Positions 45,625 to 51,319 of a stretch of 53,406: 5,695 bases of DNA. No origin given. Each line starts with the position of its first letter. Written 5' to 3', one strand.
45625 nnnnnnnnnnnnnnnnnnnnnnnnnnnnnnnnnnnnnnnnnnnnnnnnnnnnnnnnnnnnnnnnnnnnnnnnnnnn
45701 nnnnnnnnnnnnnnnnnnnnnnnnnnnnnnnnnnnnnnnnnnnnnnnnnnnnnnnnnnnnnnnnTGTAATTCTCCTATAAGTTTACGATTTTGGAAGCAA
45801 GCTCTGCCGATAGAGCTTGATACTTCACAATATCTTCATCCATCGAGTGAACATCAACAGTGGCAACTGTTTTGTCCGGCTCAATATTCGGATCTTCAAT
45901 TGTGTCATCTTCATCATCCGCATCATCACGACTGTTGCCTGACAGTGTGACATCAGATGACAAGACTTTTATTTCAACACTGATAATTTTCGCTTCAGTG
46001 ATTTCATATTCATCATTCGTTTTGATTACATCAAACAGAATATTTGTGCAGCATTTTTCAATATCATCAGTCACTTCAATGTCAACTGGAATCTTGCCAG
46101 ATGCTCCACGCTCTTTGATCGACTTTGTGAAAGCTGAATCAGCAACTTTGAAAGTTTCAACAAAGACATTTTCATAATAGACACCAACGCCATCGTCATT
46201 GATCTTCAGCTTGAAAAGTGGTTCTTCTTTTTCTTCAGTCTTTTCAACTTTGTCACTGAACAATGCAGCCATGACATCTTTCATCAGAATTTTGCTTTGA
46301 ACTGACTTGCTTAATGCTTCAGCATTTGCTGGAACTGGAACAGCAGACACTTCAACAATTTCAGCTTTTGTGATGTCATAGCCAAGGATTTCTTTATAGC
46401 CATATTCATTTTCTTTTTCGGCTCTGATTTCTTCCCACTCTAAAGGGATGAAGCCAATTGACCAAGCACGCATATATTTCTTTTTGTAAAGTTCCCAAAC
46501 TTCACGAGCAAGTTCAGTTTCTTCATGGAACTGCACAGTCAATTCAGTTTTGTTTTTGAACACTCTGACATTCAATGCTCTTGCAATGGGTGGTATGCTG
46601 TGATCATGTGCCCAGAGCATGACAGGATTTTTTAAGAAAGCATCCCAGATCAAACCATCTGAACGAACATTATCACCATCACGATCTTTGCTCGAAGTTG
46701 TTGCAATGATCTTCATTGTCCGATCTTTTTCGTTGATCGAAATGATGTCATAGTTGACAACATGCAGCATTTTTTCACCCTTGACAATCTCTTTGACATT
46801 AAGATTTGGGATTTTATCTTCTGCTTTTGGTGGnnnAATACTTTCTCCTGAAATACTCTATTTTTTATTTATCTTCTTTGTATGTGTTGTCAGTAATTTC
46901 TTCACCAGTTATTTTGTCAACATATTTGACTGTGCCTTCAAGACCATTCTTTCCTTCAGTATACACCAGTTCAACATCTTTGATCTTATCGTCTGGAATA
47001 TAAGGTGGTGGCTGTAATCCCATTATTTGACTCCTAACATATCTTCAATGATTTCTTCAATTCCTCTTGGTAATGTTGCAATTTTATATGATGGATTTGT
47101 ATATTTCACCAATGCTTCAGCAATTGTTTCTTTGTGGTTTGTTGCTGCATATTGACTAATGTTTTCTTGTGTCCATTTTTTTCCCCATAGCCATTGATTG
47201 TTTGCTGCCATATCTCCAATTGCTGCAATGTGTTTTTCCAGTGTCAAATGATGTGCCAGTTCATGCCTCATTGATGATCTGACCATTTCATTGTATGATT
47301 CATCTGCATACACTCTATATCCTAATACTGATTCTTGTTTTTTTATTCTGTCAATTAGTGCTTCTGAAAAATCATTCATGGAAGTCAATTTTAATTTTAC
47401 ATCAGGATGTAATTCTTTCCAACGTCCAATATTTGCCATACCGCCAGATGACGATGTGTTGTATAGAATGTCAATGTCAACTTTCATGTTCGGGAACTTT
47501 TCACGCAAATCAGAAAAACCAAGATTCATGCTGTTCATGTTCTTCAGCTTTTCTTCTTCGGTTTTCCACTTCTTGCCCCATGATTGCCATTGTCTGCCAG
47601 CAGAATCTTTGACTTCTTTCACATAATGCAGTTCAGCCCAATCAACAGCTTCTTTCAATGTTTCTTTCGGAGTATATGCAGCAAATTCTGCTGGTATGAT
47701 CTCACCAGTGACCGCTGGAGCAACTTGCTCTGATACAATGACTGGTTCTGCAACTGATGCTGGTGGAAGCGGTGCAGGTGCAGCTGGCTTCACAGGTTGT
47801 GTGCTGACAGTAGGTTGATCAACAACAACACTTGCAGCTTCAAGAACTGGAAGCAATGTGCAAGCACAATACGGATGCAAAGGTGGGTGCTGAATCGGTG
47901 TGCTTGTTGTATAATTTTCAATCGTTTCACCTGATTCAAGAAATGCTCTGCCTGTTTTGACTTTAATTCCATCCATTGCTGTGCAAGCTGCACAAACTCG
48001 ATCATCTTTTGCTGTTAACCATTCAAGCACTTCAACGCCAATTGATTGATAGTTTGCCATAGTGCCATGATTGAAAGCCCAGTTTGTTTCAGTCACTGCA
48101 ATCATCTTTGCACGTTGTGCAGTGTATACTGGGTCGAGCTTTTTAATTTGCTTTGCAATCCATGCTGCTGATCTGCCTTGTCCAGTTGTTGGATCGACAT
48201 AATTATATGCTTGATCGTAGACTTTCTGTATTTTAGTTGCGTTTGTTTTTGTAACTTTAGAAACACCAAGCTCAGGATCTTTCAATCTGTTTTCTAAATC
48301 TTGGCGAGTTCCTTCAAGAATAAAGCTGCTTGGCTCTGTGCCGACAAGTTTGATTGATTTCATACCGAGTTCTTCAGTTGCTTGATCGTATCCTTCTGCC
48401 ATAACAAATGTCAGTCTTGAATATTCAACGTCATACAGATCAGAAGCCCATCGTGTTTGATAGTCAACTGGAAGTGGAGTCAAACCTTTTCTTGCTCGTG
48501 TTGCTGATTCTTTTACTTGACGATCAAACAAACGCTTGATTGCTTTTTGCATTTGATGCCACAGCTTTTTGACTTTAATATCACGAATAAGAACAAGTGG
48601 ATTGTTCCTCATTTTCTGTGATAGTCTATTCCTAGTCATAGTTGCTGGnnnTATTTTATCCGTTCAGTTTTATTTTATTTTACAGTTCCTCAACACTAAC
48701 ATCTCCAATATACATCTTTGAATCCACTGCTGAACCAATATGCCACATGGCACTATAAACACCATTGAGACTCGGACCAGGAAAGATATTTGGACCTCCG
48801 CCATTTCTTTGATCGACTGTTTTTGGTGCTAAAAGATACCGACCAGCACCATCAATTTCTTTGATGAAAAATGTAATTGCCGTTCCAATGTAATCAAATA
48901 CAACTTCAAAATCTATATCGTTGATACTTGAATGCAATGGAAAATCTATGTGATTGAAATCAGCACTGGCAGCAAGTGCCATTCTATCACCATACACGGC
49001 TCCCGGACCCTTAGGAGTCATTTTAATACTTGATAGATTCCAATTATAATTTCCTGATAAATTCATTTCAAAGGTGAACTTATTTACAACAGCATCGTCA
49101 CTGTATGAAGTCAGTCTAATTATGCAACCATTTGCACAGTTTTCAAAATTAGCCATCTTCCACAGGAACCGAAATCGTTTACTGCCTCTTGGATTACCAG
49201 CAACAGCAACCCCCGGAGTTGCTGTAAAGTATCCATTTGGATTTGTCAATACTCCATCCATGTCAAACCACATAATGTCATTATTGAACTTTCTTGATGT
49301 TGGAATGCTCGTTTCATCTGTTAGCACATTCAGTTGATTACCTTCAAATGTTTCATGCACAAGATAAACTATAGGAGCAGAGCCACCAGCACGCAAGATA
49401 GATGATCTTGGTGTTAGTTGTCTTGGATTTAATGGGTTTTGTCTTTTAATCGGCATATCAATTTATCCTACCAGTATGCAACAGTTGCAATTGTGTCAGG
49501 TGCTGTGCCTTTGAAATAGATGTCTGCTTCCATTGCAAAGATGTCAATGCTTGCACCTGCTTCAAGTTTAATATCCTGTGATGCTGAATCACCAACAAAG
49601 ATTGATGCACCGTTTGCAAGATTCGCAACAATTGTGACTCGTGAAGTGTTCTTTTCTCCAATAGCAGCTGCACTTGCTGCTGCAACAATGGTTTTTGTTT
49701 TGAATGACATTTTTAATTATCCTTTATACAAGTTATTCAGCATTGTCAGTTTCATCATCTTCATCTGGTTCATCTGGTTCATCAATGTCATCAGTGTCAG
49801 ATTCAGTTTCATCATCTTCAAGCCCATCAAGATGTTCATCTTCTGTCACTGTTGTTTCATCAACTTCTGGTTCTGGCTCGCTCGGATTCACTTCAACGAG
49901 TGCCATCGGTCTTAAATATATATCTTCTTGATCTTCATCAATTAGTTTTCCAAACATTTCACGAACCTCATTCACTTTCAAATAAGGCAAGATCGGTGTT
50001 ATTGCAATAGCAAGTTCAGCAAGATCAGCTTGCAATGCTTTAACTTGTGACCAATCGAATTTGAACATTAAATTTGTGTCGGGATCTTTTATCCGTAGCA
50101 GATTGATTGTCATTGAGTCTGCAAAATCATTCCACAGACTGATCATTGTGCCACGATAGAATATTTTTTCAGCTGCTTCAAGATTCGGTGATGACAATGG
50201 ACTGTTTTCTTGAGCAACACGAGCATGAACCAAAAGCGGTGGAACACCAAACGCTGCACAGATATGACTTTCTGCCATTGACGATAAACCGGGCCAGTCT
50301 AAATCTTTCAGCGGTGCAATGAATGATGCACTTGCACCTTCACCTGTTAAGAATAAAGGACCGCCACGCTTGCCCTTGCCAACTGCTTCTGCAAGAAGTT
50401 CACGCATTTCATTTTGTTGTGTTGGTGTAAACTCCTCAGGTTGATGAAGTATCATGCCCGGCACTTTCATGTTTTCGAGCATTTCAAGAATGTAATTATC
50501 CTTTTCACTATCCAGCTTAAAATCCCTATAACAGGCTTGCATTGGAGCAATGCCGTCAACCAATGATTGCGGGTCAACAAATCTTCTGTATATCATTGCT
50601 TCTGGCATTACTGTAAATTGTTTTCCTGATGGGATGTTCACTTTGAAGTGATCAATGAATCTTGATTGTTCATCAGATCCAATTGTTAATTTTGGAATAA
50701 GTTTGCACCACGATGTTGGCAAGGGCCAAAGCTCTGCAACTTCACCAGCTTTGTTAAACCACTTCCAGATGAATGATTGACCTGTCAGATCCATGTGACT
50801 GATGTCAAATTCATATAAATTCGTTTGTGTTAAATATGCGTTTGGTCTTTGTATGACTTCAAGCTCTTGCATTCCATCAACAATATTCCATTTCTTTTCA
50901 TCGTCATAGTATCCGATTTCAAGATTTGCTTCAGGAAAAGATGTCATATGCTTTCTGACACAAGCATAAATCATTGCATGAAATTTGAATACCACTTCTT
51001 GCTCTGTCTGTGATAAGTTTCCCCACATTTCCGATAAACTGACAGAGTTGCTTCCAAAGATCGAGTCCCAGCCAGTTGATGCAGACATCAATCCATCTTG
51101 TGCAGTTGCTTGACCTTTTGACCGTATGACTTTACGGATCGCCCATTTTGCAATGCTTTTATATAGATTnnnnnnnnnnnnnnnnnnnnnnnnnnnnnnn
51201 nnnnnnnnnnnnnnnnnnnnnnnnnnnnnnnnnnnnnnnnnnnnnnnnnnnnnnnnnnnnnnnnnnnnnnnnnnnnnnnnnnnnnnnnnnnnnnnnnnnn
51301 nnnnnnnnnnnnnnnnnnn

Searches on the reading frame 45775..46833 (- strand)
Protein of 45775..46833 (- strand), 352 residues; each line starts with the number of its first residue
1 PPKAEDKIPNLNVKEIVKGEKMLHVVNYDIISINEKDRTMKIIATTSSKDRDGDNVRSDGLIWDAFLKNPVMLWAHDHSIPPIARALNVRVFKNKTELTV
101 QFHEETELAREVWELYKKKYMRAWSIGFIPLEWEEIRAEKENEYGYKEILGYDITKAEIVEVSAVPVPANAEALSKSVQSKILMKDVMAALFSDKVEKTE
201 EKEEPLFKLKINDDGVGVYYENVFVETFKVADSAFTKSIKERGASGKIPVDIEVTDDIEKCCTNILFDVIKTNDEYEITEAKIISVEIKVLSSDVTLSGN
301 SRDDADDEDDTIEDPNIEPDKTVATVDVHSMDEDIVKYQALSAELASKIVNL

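Call 19: search_protein_families(library=phrogs, proteins=[window:45775-46833:-], max_evalue=0.00001)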
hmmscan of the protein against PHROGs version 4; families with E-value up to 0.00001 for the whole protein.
window:45775-46833:- (352 aa): 5 families
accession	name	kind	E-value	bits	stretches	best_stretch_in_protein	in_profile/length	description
phrog_617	-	head and packaging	2.2e-24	87.3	1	30-180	18-163/626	major head protein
phrog_80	-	head and packaging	1.6e-23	84.7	1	28-345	224-516/607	head maturation protease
phrog_11321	-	unknown function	1.8e-15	58.3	1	42-185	5-148/327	-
phrog_3244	-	head and packaging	4.4e-07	30.9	1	67-181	68-183/326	head maturation protease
phrog_13361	-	unknown function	1e-05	26.5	0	31-101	13-78/132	-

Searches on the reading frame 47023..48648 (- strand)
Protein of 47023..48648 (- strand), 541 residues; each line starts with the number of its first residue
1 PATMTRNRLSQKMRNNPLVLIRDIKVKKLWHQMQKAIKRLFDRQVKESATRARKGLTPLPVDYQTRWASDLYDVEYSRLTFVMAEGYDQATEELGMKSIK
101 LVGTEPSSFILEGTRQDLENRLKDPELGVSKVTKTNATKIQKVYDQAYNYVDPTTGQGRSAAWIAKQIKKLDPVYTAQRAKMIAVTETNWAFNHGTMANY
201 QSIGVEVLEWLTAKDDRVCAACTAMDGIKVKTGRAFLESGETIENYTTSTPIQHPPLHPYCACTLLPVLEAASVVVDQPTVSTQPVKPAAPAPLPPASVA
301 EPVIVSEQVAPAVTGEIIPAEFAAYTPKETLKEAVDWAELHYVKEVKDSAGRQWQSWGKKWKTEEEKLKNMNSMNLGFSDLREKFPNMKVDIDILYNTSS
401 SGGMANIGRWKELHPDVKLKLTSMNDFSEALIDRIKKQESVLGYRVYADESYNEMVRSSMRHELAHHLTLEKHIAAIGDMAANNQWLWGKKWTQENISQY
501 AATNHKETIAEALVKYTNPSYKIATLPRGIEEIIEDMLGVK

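Call 19: search_protein_families(library=phrogs, proteins=[window:47023-48648:-], max_evalue=0.00001)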
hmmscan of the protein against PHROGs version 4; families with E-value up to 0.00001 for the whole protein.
window:47023-48648:- (541 aa): 12 families
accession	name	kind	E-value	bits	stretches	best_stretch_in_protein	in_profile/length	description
phrog_2662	-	head and packaging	1.1e-23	84.8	1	32-271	491-711/717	portal protein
phrog_6577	-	unknown function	1.4e-17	64.3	1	23-279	28-240/1066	-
phrog_595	-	head and packaging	3.5e-17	63.9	1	140-295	182-320/513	head maturation protease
phrog_115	-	head and packaging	1.3e-16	62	1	157-270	220-319/665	minor head protein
phrog_324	-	head and packaging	9.1e-16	59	1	156-272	215-321/624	head morphogenesis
phrog_2468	-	head and packaging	4.4e-15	56.9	1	33-270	43-274/303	head morphogenesis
phrog_4728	-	head and packaging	9e-14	52.1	1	157-270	198-301/591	head morphogenesis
phrog_3517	-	head and packaging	6.8e-13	49.6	1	162-273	217-333/371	head morphogenesis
phrog_24918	-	head and packaging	6e-11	43.3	1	176-267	155-240/250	head morphogenesis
phrog_15127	-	head and packaging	6.5e-08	32.5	1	129-235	111-220/602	head protein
phrog_2841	-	head and packaging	1.1e-07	32.3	1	155-272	207-310/525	minor head protein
phrog_19480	-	head and packaging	1.3e-06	28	1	162-227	647-712/737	head morphogenesis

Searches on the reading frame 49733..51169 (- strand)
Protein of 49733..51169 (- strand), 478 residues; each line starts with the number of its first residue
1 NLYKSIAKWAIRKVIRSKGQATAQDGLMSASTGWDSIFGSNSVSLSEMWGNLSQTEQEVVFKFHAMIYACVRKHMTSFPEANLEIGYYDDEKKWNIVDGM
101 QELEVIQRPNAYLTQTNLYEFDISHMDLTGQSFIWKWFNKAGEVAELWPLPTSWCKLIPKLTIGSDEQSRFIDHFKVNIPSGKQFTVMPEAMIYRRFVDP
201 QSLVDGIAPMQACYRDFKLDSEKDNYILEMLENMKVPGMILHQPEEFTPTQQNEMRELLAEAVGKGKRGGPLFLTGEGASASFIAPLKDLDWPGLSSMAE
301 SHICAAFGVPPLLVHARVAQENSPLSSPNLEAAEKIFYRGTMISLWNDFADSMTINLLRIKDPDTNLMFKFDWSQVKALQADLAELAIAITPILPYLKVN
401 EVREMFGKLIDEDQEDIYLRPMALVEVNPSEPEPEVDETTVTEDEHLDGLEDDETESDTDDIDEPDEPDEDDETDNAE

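Call 19: search_protein_families(library=phrogs, proteins=[window:49733-51169:-], max_evalue=0.00001)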
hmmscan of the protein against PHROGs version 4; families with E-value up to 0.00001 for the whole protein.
window:49733-51169:- (478 aa): 3 families
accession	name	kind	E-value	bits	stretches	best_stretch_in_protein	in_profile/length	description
phrog_12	-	head and packaging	8.5e-42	145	1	10-471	49-469/646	portal protein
phrog_2662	-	head and packaging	1.4e-41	143.8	1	34-451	37-441/717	portal protein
phrog_5929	-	head and packaging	3.3e-06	27.6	1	223-407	4-181/228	portal protein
